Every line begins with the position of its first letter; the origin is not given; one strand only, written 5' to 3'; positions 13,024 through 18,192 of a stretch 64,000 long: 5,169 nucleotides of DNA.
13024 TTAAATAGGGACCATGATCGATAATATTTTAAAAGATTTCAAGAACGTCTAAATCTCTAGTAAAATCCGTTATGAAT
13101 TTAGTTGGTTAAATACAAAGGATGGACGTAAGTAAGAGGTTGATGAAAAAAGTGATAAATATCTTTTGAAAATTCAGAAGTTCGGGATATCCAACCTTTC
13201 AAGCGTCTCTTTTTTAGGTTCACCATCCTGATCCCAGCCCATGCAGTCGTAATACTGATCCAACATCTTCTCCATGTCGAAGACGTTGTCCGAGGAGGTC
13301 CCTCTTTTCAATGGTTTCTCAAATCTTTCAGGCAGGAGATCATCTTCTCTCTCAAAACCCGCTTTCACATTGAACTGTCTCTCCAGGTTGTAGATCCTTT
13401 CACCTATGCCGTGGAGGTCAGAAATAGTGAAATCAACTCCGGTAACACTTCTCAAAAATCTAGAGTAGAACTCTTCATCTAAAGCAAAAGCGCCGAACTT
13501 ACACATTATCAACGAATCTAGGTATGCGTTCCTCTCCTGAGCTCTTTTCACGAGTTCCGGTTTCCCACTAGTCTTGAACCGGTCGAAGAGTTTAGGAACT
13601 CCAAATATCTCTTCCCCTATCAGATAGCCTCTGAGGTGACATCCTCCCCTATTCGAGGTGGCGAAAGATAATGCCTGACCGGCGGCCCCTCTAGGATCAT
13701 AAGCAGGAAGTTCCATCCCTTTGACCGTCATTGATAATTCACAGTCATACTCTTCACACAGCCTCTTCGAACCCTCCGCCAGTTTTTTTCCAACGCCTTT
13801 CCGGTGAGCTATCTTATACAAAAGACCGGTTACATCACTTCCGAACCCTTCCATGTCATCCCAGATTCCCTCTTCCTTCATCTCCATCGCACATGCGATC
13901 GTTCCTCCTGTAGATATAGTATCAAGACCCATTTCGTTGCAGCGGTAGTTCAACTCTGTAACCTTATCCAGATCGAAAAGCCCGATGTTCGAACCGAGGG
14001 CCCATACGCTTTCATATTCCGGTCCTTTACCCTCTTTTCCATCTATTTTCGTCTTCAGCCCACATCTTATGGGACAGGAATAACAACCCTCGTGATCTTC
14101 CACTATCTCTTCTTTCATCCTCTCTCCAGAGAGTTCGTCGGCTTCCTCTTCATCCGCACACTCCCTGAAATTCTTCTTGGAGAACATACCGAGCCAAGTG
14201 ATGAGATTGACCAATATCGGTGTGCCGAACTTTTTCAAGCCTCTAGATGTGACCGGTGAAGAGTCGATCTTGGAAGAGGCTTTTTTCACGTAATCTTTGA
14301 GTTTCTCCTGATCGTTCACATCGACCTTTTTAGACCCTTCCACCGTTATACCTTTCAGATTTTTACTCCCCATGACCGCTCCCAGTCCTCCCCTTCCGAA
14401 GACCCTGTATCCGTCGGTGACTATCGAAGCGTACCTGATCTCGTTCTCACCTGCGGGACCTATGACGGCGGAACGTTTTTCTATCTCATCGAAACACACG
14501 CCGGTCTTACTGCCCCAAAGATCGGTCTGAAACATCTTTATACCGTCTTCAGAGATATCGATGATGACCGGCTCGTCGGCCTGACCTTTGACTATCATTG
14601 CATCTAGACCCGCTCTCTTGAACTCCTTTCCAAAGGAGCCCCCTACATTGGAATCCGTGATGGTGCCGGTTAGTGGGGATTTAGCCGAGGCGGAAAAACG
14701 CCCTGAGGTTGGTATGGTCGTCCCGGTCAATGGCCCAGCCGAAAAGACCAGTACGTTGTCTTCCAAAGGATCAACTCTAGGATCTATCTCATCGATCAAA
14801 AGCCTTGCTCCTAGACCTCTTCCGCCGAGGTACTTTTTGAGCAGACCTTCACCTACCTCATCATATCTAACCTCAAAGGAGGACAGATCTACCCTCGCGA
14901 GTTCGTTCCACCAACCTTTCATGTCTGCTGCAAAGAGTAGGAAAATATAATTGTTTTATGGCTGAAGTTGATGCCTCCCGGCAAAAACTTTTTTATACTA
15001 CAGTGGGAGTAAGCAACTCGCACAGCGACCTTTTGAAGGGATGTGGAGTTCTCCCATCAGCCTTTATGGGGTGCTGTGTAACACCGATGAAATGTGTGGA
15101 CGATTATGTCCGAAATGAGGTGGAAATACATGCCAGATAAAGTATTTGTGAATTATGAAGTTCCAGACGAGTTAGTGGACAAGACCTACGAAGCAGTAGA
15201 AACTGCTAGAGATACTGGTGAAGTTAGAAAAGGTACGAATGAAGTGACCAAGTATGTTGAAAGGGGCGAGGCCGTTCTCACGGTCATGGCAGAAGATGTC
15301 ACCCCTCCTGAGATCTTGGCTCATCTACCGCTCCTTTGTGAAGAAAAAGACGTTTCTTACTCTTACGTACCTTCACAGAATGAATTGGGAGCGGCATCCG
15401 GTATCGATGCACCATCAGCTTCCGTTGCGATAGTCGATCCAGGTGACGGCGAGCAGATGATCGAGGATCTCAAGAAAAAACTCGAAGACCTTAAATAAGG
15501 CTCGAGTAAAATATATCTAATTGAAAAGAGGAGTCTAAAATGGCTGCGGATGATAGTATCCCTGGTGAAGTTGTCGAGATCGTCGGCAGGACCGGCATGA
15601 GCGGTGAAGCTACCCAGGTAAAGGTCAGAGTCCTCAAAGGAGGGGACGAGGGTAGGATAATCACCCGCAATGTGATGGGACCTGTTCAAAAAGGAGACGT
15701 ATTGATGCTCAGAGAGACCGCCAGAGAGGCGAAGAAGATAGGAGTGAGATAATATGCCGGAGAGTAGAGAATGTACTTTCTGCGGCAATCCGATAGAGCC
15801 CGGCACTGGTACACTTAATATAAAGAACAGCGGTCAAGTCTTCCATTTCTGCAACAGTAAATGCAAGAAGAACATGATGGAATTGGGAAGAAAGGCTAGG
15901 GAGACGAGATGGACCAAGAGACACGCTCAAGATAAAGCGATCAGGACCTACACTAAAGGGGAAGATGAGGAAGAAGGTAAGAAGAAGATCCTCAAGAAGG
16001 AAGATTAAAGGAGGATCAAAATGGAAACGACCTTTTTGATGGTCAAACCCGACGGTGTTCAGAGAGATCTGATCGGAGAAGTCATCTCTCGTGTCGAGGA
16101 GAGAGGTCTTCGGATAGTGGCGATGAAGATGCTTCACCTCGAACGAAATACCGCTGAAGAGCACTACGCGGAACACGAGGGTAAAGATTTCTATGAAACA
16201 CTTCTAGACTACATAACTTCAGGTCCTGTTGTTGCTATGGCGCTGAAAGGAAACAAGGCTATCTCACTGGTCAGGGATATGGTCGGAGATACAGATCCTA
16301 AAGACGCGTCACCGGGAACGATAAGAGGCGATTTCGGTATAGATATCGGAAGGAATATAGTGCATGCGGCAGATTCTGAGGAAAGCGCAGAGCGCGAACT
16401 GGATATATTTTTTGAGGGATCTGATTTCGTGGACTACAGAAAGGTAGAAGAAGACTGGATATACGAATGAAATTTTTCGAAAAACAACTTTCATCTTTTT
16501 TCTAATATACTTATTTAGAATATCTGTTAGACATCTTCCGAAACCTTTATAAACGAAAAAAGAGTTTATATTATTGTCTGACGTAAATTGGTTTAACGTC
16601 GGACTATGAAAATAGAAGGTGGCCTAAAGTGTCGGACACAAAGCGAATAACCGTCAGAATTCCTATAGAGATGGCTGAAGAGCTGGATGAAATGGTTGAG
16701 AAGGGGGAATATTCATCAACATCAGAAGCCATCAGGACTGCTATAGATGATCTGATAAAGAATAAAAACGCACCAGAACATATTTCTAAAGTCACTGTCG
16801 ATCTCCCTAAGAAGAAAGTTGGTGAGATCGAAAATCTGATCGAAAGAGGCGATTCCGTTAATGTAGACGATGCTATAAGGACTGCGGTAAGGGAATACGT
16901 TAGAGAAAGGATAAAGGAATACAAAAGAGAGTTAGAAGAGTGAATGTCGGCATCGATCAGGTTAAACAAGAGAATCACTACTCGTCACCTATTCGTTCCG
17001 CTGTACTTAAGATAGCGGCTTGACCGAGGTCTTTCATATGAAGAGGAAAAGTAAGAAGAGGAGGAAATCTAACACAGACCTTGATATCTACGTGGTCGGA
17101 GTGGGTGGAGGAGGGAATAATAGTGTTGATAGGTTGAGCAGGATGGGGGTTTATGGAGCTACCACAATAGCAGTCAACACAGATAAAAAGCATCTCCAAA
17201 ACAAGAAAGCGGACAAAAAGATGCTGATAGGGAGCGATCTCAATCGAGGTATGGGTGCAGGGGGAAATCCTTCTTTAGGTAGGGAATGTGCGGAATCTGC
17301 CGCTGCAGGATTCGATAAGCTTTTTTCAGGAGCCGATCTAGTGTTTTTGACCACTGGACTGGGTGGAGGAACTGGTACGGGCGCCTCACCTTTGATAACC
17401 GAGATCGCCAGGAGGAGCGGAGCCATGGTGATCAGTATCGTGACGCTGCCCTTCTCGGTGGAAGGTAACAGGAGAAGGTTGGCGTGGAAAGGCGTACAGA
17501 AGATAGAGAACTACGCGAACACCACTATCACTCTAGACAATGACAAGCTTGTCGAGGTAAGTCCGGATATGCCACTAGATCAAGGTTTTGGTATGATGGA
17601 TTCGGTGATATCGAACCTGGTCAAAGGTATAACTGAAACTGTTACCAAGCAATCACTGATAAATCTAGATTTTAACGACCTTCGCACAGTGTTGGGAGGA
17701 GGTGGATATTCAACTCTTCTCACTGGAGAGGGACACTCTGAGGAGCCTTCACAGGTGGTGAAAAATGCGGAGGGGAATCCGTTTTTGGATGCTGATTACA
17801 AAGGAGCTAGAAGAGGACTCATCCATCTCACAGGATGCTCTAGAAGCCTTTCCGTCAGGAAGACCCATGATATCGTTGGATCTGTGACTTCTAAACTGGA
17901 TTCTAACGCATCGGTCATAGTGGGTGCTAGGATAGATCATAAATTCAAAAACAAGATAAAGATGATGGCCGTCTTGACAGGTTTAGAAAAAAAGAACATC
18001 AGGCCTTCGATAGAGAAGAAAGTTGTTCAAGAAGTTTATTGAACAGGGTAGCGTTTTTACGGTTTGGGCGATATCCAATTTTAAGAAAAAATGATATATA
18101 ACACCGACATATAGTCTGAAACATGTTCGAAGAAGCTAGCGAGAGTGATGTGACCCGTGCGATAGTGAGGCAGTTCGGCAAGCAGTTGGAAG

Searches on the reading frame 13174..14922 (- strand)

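Call 42: search_protein_families(library=pfam, proteins=[window:13174-14922:-], max_evalue=0.00001)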
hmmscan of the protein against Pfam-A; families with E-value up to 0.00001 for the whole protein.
window:13174-14922:- (582 aa): 2 families
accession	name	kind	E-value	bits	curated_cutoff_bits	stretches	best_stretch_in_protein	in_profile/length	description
PF01314.23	AFOR_C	-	2.3e-130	435.6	27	1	211-579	2-385/385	Aldehyde ferredoxin oxidoreductase, domains 2 & 3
PF02730.20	AFOR_N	-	4.2e-68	229.5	29.8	1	7-196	2-198/199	Aldehyde ferredoxin oxidoreductase, N-terminal domain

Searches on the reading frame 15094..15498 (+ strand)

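Call 72: search_protein_families(library=pfam, proteins=[window:15094-15498:+], max_evalue=0.0001)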
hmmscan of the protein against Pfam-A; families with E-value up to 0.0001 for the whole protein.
window:15094-15498:+ (134 aa): 1 family
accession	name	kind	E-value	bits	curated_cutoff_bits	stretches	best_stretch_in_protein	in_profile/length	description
PF01248.31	Ribosomal_L7Ae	-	3.1e-26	91.3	22.1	1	30-121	2-93/95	Ribosomal protein L7Ae/L30e/S12e/Gadd45 family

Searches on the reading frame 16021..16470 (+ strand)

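Call 72: search_protein_families(library=pfam, proteins=[window:16021-16470:+], max_evalue=0.0001)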
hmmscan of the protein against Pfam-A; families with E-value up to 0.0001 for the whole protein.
window:16021-16470:+ (149 aa): 1 family
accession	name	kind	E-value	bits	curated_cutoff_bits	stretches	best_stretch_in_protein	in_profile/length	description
PF00334.24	NDK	-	3.1e-57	192.7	27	1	2-134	1-133/135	Nucleoside diphosphate kinase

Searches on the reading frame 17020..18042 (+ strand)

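Call 42: search_protein_families(library=pfam, proteins=[window:17020-18042:+], max_evalue=0.00001)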
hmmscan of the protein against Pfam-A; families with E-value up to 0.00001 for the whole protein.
window:17020-18042:+ (340 aa): 2 families
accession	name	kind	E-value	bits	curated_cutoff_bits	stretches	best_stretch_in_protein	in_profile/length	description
PF00091.31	Tubulin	-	5.4e-39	134.9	33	1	23-180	2-188/190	Tubulin/FtsZ family, GTPase domain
PF12327.13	FtsZ_C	-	1.4e-16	61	27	1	229-323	1-95/95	FtsZ family, C-terminal domain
